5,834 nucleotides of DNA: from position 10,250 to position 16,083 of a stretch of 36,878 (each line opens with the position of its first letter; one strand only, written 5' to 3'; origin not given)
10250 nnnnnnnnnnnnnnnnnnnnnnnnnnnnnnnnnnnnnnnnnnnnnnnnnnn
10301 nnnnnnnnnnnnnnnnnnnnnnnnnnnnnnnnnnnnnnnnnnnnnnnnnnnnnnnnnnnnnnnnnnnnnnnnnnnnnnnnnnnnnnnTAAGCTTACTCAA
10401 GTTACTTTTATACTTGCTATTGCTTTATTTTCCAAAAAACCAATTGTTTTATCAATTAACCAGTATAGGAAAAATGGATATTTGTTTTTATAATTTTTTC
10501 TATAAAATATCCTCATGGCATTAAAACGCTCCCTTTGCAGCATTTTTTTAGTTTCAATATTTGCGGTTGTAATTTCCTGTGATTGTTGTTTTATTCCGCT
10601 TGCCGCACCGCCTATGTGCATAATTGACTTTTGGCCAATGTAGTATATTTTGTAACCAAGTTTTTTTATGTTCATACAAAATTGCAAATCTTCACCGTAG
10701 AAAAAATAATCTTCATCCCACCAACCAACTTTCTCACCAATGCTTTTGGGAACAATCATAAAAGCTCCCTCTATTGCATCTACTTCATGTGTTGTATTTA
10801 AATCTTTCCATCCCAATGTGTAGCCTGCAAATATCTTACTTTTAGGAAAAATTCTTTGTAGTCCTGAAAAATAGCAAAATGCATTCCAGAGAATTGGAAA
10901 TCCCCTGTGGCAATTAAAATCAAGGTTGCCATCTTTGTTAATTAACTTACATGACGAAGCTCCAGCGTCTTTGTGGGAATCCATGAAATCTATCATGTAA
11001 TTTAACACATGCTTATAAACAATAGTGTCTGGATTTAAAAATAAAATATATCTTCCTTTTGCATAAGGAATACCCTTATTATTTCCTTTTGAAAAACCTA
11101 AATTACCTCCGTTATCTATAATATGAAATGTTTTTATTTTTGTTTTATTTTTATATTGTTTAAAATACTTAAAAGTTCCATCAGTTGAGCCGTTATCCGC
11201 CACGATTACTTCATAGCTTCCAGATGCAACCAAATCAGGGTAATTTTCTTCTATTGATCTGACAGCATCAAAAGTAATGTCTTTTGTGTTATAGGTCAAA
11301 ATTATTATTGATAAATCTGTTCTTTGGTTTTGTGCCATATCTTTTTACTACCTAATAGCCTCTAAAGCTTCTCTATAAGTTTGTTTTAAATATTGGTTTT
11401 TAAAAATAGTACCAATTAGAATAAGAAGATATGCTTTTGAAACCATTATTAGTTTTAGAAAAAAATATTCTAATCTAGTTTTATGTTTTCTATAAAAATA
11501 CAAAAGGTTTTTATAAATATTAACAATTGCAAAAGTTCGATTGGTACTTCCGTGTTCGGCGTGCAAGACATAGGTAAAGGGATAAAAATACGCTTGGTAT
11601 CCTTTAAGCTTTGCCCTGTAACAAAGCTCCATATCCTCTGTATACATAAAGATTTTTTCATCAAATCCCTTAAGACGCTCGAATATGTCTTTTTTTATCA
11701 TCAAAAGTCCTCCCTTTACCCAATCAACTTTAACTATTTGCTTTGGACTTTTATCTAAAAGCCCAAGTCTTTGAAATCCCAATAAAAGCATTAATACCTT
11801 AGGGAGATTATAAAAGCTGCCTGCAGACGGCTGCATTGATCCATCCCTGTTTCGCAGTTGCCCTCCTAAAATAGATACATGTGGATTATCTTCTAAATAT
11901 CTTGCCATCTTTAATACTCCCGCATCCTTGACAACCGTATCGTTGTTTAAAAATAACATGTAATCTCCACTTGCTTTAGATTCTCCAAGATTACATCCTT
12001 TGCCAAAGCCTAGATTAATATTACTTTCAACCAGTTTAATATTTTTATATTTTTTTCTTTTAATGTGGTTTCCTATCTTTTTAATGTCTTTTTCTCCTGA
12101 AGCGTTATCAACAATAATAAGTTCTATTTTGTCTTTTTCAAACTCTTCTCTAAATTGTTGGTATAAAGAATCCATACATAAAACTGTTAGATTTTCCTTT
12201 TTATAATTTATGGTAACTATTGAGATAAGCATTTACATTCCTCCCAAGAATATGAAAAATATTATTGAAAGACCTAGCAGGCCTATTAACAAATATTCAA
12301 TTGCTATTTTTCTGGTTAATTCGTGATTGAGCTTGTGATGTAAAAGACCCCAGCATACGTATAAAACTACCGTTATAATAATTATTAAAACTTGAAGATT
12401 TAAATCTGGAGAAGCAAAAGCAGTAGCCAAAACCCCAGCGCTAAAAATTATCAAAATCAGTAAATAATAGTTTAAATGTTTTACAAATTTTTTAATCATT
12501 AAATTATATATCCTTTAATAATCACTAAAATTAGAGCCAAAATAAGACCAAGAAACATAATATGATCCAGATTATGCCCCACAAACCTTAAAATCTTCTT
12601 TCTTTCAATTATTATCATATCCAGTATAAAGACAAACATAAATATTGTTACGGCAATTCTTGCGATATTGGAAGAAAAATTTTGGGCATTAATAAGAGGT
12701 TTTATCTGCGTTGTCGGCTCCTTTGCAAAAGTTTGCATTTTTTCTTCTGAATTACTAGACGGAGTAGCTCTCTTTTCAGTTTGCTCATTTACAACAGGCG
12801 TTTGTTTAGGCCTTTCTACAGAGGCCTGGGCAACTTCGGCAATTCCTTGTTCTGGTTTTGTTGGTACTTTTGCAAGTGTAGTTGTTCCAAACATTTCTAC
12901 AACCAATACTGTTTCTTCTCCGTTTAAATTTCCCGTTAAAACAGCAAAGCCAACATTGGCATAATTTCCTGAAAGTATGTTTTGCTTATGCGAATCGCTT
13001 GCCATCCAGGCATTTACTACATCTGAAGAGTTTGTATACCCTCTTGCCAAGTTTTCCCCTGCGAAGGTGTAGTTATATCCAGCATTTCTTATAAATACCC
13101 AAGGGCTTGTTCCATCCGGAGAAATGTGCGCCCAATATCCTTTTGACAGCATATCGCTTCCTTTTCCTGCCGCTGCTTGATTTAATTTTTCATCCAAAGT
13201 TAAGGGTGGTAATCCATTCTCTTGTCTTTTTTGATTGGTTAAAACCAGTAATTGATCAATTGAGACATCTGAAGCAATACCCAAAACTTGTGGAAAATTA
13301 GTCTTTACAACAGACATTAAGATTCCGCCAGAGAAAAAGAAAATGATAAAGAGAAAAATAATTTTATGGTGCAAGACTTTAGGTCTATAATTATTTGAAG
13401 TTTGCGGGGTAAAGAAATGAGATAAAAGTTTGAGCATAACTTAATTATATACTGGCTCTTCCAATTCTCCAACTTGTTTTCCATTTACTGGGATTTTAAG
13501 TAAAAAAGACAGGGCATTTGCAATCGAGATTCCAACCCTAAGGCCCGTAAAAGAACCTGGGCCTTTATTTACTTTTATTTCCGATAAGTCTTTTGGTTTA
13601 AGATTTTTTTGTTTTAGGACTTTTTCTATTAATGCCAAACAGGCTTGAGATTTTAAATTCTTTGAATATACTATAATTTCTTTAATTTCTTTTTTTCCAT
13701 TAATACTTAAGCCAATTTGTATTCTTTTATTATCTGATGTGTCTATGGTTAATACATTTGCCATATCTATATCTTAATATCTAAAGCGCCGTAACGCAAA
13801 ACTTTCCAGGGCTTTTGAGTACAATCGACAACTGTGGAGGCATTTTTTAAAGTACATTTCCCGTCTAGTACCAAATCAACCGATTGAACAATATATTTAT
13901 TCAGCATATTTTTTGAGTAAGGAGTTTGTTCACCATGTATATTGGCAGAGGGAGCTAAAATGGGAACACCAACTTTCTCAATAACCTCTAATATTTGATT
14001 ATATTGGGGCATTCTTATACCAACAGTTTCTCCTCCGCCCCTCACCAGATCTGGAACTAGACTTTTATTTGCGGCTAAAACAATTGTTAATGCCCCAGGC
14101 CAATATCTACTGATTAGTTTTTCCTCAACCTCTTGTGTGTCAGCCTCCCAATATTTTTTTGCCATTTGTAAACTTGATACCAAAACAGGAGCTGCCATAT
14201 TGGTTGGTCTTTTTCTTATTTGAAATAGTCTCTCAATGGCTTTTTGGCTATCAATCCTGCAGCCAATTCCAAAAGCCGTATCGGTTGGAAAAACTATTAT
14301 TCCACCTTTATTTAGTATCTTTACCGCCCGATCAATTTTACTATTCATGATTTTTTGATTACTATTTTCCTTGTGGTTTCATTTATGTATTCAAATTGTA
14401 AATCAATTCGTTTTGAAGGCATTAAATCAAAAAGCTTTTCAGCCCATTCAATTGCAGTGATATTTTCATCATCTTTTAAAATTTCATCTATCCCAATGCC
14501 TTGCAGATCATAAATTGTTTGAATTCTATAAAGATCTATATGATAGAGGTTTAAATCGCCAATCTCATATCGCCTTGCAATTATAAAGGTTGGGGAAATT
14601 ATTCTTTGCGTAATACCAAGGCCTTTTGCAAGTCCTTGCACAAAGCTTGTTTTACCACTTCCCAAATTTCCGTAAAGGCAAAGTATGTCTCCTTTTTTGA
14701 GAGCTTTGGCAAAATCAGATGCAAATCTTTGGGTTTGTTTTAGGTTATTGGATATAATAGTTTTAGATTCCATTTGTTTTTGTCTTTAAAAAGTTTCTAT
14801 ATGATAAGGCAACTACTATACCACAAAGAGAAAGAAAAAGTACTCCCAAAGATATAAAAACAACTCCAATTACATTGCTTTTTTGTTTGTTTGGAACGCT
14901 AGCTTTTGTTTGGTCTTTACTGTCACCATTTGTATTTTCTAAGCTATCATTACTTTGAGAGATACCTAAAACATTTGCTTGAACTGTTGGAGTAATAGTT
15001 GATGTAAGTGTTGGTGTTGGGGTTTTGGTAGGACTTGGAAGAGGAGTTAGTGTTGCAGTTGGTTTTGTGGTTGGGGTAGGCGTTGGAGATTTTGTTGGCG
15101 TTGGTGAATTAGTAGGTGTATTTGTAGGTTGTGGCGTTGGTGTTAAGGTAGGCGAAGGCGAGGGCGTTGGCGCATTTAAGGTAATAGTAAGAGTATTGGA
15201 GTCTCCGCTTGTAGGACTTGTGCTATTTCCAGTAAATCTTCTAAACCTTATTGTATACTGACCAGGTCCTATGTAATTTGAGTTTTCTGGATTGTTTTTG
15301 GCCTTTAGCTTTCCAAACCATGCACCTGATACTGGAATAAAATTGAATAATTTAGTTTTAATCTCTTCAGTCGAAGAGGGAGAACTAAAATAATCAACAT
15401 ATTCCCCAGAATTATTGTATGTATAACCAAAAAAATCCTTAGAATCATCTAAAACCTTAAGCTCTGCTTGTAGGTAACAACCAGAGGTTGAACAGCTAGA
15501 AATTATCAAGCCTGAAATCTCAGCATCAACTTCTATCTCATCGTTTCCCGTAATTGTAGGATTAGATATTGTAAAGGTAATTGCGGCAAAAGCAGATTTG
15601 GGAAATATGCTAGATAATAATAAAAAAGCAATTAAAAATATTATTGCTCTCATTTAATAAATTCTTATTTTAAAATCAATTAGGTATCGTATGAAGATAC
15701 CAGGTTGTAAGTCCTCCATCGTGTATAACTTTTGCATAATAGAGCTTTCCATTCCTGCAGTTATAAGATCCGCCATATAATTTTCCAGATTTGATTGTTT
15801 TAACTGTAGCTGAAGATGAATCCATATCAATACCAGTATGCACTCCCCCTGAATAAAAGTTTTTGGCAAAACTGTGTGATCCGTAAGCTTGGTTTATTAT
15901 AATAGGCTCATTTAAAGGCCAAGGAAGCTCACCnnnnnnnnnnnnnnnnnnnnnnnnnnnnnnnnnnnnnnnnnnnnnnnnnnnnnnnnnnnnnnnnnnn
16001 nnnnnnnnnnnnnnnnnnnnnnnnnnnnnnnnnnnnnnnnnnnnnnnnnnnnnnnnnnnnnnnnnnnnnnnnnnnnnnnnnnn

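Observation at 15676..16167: Apparent circular permutation of the M23 (LytM) catalytic domain in the FtsEX-coupled peptidase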

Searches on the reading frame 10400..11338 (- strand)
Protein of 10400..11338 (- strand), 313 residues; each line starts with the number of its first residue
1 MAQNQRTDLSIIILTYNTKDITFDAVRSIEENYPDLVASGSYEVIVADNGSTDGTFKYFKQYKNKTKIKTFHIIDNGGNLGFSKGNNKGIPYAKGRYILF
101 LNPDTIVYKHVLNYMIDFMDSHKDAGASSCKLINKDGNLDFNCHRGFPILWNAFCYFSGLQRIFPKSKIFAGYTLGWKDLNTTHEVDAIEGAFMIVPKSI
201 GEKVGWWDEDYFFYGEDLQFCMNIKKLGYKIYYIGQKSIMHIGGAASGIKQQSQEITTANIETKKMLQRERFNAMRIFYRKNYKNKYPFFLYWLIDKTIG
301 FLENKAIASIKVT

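Call 58: search_protein_families(library=pfam, proteins=[window:10400-11338:-], max_evalue=0.00001)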
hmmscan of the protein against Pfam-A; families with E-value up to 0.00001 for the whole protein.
window:10400-11338:- (313 aa): 4 families
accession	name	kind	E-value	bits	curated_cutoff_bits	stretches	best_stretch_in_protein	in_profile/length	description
PF00535.33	Glycos_transf_2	-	6e-22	78.8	23.3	1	10-169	1-151/168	Glycosyl transferase family 2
PF13641.12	Glyco_tranf_2_3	-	1.2e-08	35.7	27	1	9-241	3-211/230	Glycosyltransferase like family 2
PF13632.12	Glyco_trans_2_3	-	1.5e-07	31.9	27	1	97-241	1-122/198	Glycosyl transferase family group 2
PF13712.12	Glyco_tranf_2_5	-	2.3e-07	31.2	27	0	181-239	130-185/210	Glycosyltransferase like family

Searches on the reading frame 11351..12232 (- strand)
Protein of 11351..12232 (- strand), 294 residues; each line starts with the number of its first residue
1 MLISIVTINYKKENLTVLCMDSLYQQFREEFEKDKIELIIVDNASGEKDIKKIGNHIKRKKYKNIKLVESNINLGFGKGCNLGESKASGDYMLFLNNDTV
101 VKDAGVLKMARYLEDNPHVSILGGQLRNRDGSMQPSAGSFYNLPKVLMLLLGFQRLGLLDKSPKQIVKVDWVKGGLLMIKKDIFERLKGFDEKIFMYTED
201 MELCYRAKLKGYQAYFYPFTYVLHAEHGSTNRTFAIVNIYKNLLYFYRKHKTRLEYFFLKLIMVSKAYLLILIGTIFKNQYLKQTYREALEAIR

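Call 49: search_protein_families(library=pfam, proteins=[window:11351-12232:-], max_evalue=0.001)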
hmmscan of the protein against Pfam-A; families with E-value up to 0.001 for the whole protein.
window:11351-12232:- (294 aa): 5 families
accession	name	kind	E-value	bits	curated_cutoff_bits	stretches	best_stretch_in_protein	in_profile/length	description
PF00535.33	Glycos_transf_2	-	4.3e-19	69.5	23.3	1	4-138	1-128/168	Glycosyl transferase family 2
PF10111.15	Glyco_tranf_2_2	-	3.8e-09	36.9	27.3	1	15-109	11-102/276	Glycosyltransferase like family 2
PF13641.12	Glyco_tranf_2_3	-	4.8e-07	30.5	27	1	65-225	60-212/230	Glycosyltransferase like family 2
PF13632.12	Glyco_trans_2_3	-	1.6e-06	28.5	27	1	93-232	3-130/198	Glycosyl transferase family group 2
PF02709.20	Glyco_transf_7C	-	1.6e-05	24.9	23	1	173-227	20-77/78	N-terminal domain of galactosyltransferase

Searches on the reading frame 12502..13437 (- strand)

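Call 49: search_protein_families(library=pfam, proteins=[window:12502-13437:-], max_evalue=0.001)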
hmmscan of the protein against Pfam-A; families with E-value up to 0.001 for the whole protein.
window:12502-13437:- (312 aa): 1 family
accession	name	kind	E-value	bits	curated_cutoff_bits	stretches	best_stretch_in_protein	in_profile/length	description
PF00188.32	CAP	-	1.6e-16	61.6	21.1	1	66-176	3-111/117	Cysteine-rich secretory protein family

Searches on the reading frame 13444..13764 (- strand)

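Call 49: search_protein_families(library=pfam, proteins=[window:13444-13764:-], max_evalue=0.001)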
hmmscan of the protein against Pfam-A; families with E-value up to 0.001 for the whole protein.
window:13444-13764:- (107 aa): 1 family
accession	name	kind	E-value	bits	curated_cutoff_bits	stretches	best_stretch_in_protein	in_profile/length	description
PF00814.31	TsaD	-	8.2e-15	55.6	24.8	1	39-94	30-85/264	tRNA N6-adenosine threonylcarbamoyltransferase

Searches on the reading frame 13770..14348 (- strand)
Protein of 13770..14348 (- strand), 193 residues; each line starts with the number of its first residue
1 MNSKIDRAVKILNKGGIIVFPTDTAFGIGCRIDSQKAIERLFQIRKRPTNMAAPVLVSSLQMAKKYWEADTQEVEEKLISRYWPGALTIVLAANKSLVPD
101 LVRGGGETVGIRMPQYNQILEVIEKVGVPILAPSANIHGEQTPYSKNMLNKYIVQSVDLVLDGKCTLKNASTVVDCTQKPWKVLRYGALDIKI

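Call 49: search_protein_families(library=pfam, proteins=[window:13770-14348:-], max_evalue=0.001)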
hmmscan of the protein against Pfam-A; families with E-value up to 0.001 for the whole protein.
window:13770-14348:- (193 aa): 1 family
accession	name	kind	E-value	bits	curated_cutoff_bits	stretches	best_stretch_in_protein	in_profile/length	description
PF01300.24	Sua5_yciO_yrdC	-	8.6e-52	175.6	25.1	1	11-187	2-178/178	Telomere recombination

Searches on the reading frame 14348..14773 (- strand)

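Call 49: search_protein_families(library=pfam, proteins=[window:14348-14773:-], max_evalue=0.001)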
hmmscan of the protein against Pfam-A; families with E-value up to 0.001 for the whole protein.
window:14348-14773:- (142 aa): 1 family
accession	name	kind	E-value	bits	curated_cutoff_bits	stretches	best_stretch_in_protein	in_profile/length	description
PF02367.23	TsaE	-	1.3e-36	125.8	26.6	1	9-137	2-128/128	Threonylcarbamoyl adenosine biosynthesis protein TsaE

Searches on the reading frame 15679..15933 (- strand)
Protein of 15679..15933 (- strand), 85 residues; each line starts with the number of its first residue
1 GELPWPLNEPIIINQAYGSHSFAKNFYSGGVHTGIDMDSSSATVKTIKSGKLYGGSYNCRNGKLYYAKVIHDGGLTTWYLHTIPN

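Call 8: search_protein_families(library=pfam, proteins=[window:15679-15933:-], max_evalue=10)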
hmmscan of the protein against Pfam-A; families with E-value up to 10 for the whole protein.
seq(85 aa): 1 family
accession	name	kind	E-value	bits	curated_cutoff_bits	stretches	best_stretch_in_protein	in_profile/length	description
PF01551.29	Peptidase_M23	-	0.024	15.3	28.7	1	31-81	2-51/96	Peptidase family M23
